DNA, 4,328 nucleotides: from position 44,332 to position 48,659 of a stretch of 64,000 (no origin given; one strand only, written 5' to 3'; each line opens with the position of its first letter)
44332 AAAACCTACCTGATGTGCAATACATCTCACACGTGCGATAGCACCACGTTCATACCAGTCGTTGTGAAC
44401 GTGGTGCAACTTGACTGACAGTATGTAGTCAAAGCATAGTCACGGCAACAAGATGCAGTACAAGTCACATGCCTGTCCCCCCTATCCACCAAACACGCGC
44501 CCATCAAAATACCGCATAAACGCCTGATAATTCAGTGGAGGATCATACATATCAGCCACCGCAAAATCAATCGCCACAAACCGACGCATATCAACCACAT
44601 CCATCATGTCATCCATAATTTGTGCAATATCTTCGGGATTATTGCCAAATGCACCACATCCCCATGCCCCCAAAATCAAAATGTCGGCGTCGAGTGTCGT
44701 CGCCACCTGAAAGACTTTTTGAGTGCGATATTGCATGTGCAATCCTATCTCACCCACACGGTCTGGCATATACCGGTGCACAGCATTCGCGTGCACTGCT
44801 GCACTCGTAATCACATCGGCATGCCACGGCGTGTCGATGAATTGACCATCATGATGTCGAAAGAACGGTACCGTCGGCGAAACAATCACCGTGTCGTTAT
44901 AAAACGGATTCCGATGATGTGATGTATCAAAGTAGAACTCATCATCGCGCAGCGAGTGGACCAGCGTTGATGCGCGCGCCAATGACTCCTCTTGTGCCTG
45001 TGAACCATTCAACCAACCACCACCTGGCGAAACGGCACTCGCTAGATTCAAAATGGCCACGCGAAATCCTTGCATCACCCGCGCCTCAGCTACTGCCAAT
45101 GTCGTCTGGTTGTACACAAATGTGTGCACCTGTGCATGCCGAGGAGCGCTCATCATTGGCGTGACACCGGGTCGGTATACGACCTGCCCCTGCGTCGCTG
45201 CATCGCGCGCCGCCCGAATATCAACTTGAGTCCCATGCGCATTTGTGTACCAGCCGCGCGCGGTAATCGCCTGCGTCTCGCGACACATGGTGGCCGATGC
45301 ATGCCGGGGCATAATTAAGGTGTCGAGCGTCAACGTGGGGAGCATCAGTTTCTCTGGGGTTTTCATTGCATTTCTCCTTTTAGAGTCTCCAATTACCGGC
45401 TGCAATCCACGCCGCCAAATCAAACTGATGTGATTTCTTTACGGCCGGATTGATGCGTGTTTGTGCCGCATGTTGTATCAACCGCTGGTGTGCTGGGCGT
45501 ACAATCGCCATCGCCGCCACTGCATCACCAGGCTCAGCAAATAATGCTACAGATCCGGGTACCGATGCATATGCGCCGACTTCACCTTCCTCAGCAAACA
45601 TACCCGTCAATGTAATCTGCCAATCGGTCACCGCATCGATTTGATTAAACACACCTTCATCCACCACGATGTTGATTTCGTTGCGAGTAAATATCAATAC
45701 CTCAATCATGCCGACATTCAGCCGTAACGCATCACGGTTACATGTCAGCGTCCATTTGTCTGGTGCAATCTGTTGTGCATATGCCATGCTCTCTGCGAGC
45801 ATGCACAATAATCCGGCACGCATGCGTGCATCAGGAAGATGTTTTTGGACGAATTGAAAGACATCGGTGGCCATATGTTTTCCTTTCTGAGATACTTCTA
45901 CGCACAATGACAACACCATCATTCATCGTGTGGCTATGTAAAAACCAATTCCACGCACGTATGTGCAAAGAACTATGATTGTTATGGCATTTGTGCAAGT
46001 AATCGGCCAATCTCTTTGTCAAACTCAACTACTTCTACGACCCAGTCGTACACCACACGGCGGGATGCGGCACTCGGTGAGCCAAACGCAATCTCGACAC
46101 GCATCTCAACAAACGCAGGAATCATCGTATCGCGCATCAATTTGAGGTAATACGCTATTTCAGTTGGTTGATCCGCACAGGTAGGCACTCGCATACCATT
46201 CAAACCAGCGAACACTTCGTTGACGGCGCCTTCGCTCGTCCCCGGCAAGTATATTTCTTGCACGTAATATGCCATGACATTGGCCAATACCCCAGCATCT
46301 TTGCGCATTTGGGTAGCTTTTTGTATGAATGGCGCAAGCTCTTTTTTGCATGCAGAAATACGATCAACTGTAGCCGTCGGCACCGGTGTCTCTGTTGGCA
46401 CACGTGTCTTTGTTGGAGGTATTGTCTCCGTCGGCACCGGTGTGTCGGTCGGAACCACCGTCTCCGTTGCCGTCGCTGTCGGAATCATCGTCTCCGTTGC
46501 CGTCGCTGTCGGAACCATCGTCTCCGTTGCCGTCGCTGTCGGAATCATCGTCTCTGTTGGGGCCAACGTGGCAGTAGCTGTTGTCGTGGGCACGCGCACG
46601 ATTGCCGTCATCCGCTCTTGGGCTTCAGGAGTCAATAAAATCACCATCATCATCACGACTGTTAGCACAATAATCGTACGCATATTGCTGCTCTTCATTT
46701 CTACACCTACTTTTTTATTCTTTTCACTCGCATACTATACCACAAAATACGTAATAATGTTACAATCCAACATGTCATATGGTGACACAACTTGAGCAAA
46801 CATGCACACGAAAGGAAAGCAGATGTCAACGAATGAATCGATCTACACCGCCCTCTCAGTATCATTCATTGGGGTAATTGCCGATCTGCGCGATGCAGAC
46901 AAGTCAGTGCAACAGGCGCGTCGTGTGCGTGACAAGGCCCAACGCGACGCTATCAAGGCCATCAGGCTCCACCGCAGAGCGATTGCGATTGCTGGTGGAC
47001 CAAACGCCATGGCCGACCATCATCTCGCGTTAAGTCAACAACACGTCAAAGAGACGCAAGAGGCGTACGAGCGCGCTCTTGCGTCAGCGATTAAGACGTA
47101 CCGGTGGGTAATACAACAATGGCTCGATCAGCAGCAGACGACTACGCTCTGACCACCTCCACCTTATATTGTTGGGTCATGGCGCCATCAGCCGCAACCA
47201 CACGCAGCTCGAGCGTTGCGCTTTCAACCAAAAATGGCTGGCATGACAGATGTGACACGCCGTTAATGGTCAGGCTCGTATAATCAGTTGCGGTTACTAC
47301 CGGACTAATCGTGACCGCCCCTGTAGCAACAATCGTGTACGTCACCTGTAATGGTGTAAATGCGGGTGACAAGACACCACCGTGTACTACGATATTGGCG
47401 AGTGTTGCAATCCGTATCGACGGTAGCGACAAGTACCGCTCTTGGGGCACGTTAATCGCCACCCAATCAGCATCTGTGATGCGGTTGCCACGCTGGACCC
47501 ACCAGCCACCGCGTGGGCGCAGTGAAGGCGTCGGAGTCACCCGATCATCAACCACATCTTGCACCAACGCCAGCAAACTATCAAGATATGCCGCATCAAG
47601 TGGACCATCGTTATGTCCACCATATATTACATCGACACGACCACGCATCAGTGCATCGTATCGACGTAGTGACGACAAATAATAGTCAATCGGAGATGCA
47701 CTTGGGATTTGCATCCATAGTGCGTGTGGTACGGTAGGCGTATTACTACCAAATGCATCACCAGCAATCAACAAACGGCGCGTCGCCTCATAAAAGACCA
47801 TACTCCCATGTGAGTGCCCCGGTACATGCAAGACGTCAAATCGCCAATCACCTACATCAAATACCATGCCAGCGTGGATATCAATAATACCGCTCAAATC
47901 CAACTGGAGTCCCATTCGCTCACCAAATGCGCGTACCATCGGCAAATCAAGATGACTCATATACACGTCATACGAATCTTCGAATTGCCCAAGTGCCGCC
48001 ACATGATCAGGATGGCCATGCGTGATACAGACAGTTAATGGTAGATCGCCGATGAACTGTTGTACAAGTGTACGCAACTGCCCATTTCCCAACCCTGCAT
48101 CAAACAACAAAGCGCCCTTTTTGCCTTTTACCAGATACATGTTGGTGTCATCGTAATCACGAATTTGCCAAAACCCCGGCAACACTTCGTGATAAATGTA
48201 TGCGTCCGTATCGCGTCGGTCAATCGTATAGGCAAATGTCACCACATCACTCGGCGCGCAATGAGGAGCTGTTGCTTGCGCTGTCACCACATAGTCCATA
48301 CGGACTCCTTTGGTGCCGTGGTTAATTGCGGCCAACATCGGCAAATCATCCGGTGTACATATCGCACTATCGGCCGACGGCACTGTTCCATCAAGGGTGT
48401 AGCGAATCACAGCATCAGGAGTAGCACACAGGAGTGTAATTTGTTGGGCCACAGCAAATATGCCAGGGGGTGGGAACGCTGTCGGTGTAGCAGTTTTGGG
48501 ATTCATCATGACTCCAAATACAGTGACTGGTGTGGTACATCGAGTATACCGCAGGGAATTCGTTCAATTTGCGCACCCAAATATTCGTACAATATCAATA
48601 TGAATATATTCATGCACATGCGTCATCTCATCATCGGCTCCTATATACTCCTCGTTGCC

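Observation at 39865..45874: Six-gene minus-strand cluster combining two HEPN-motif proteins, RmuC, a zinc-ribbon TM protein, a PARG macrodomain and an unknown: candidate conflict/defence island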

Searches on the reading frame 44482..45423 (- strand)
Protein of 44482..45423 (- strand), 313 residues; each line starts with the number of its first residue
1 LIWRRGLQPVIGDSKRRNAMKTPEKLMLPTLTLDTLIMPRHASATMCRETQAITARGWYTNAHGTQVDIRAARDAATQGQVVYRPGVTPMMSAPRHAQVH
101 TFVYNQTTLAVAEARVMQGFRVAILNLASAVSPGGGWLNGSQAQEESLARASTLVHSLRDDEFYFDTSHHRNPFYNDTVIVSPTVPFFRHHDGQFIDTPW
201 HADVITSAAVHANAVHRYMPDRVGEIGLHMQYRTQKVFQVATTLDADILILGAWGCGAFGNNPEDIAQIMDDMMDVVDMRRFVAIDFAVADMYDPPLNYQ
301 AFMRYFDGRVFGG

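Call 3: search_protein_families(library=pfam, proteins=[window:44482-45423:-], max_evalue=0.1)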
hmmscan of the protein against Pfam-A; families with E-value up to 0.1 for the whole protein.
window:44482-45423:- (313 aa): 2 families
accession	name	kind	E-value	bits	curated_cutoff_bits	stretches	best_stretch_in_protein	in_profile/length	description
PF10021.15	PARG_cat_microb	-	1.5e-36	126.4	23.5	1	48-190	2-146/146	Microbial-type PARG, catalytic domain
PF09950.15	Major_capside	-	0.008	16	26.8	1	20-80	130-190/251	Major capsid protein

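Call 4: search_protein_families(library=padloc, proteins=[window:44482-45423:-], max_evalue=0.1)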
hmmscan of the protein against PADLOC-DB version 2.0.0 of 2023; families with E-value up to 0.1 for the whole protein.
window:44482-45423:- (313 aa): 0 families

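Call 5: search_protein_families(library=ncbifam, proteins=[window:44482-45423:-], max_evalue=0.1)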
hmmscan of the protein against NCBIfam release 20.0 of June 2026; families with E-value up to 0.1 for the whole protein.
window:44482-45423:- (313 aa): 1 family
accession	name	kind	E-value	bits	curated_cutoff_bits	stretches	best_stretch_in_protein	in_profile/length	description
TIGR02452.1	TIGR02452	hypoth_equivalog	8.8e-66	222.1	50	1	47-302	3-264/266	TIGR02452 family protein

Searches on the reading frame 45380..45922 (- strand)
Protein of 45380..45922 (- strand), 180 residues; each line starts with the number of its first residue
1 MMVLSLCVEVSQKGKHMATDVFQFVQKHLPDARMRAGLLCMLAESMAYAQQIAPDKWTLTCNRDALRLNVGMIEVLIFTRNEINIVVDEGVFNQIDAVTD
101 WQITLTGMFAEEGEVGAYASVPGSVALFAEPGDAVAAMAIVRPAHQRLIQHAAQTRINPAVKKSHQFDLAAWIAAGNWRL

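Call 3: search_protein_families(library=pfam, proteins=[window:45380-45922:-], max_evalue=0.1)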
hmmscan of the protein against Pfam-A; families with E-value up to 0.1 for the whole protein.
window:45380-45922:- (180 aa): 1 family
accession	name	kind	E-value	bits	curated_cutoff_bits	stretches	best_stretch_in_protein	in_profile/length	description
PF05171.18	HemS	-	0.075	13.4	24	0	73-106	34-67/128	Haemin-degrading HemS.ChuX domain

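Call 4: search_protein_families(library=padloc, proteins=[window:45380-45922:-], max_evalue=0.1)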
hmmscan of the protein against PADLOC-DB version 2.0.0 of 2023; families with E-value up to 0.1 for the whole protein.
window:45380-45922:- (180 aa): 1 family
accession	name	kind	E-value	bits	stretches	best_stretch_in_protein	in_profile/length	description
PDLC04109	PD-T7-4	-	0.027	11.9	0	3-32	108-137/211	-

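Call 5: search_protein_families(library=ncbifam, proteins=[window:45380-45922:-], max_evalue=0.1)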
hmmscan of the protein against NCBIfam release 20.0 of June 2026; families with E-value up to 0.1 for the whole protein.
window:45380-45922:- (180 aa): 0 families

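Call 48: search_solved_structures(query=window:45380-45874:-, max_evalue=10)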
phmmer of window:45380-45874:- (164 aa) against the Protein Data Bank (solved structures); distinct sequences matched with E-value up to 10: 1.
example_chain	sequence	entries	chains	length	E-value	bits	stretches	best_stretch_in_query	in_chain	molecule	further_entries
5nr1_A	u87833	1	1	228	0.99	12.8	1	34-65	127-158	FtsZ-binding protein FzlA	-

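Call 50: find_homologous_proteins(query=window:45380-45874:-)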
Query window:45380-45874:- (164 aa): 20 proteins with E <= 0.001 among 54 candidates.
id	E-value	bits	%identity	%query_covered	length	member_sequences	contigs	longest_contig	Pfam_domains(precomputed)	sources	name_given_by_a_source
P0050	1.8e-103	361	99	100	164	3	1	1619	-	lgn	-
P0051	7.6e-92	323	89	99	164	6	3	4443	-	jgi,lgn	-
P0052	1.6e-86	306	82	100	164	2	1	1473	-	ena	-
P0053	3.2e-85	302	82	100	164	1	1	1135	-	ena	-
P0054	2.1e-84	299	82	100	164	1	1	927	-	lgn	-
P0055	4.2e-83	295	79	100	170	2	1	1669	-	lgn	-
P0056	1.4e-82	293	80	100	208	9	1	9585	-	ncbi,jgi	jgi:hypothetical protein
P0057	8.6e-82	291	80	100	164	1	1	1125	-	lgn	-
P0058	3.9e-80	285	77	100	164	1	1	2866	-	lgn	-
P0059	6.4e-74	265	87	82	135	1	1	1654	-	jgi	-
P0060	3.4e-72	260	73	100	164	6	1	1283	-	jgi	jgi:hypothetical protein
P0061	3.1e-70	253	71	100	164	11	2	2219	-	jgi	jgi:hypothetical protein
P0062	5.4e-49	184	57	96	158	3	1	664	-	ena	-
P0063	7.4e-49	184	57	96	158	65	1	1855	-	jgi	jgi:hypothetical protein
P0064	1.5e-47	180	57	96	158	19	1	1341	-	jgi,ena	jgi:hypothetical protein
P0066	1.0e-41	161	50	99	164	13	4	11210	-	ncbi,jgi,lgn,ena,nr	ncbi:MAG: hypothetical protein LW717_05890 [Chloroflexaceae bacterium]|jgi:hypothetical protein|nr:h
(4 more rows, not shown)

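Call 51: find_encoding_contigs(protein=P0066, flank=10000, max_places=4)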
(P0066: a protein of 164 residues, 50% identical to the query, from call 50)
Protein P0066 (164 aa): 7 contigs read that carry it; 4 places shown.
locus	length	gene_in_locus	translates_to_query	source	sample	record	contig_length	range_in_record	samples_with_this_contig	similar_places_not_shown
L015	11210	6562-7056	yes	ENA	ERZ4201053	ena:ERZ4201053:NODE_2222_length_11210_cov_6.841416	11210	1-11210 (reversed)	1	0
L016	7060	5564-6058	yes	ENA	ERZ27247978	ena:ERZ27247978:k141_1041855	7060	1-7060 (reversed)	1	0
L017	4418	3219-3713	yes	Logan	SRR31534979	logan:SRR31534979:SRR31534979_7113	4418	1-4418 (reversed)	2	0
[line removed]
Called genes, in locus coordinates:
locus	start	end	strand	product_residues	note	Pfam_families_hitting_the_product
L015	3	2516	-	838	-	?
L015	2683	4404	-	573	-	PF02838:Glyco_hydro_20b, PF00728:Glyco_hydro_20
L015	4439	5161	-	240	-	-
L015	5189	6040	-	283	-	PF23023:Anti-Pycsar_Apyc1, PF00753:Lactamase_B, PF12706:Lactamase_B_2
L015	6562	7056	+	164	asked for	-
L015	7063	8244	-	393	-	PF00144:Beta-lactamase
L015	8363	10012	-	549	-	-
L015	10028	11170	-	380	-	PF01408:GFO_IDH_MocA, PF02894:GFO_IDH_MocA_C, PF21252:Glyco_hydro_109_C (faint), PF22725:GFO_IDH_MocA_C3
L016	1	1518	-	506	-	?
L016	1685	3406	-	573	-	PF02838:Glyco_hydro_20b, PF00728:Glyco_hydro_20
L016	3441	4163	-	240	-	-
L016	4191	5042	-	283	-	PF23023:Anti-Pycsar_Apyc1, PF00753:Lactamase_B, PF12706:Lactamase_B_2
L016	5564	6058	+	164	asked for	-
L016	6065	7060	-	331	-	?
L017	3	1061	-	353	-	?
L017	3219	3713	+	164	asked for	-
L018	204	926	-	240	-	-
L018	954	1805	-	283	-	PF23023:Anti-Pycsar_Apyc1, PF00753:Lactamase_B, PF12706:Lactamase_B_2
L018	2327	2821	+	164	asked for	-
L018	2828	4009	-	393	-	PF00144:Beta-lactamase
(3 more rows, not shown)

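Call 52: find_encoding_contigs(protein=P0056, flank=10000, max_places=3)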
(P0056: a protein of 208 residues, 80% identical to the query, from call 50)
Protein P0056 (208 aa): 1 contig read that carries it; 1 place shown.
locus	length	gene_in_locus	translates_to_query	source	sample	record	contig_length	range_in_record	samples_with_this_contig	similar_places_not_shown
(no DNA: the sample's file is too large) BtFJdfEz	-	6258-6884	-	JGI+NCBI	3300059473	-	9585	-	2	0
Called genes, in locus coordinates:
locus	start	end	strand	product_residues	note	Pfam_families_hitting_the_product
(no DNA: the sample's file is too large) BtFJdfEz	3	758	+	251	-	?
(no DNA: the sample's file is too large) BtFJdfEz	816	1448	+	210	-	PF01081:Aldolase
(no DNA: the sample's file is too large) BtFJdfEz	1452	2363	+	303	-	PF00294:PfkB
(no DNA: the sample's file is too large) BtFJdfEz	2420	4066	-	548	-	PF00150:Cellulase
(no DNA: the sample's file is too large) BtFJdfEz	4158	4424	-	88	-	-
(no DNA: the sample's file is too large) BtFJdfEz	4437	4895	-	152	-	-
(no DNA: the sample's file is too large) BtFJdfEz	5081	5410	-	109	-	-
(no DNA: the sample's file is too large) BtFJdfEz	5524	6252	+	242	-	-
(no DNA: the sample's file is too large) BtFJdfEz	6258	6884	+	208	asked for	-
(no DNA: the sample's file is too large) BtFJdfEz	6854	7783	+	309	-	PF10021:PARG_cat_microb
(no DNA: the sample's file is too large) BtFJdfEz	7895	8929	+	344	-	-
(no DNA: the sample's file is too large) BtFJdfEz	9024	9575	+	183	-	-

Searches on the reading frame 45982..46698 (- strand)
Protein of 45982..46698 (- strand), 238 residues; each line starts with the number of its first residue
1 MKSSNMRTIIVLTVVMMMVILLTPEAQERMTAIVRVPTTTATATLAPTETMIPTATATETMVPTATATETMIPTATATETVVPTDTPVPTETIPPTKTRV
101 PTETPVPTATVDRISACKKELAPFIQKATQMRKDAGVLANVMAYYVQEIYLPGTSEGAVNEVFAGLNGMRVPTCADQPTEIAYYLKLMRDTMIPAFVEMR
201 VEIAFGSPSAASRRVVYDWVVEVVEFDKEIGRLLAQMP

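Call 3: search_protein_families(library=pfam, proteins=[window:45982-46698:-], max_evalue=0.1)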
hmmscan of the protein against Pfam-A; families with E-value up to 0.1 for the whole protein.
window:45982-46698:- (238 aa): 0 families

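Call 4: search_protein_families(library=padloc, proteins=[window:45982-46698:-], max_evalue=0.1)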
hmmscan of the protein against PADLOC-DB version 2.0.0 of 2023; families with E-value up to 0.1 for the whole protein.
window:45982-46698:- (238 aa): 1 family
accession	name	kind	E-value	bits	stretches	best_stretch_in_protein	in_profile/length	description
PDLC04061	PD-T4-6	-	0.018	12.6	1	8-114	365-471/510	-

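Call 5: search_protein_families(library=ncbifam, proteins=[window:45982-46698:-], max_evalue=0.1)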
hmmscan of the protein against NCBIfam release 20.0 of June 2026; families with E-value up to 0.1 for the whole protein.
window:45982-46698:- (238 aa): 0 families

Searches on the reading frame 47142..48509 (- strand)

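Call 3: search_protein_families(library=pfam, proteins=[window:47142-48509:-], max_evalue=0.1)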
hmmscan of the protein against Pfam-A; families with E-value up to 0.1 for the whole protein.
window:47142-48509:- (455 aa): 6 families
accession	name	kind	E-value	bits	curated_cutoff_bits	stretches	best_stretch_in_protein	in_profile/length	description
PF00753.33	Lactamase_B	-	3.6e-24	86.2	22.7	1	120-299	4-196/196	Metallo-beta-lactamase superfamily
PF13290.12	CHB_HEX_C_1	-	1.7e-09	37.9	22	1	13-49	1-37/67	Chitobiase/beta-hexosaminidase C-terminal domain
PF19583.5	ODP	-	2.2e-06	28.1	27.2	1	122-258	3-142/194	ODP family beta lactamase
PF12733.13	Cadherin-like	-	2.3e-06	28.4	24.2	1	371-454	2-88/89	Cadherin-like beta sandwich domain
PF13287.12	Fn3_assoc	-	2.2e-05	24.9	23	1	24-50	1-27/59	Fn3 associated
PF12706.13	Lactamase_B_2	-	0.019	15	27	1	134-250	3-141/200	Beta-lactamase superfamily domain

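Call 4: search_protein_families(library=padloc, proteins=[window:47142-48509:-], max_evalue=0.1)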
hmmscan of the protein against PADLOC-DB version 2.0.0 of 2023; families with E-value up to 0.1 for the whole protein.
window:47142-48509:- (455 aa): 0 families
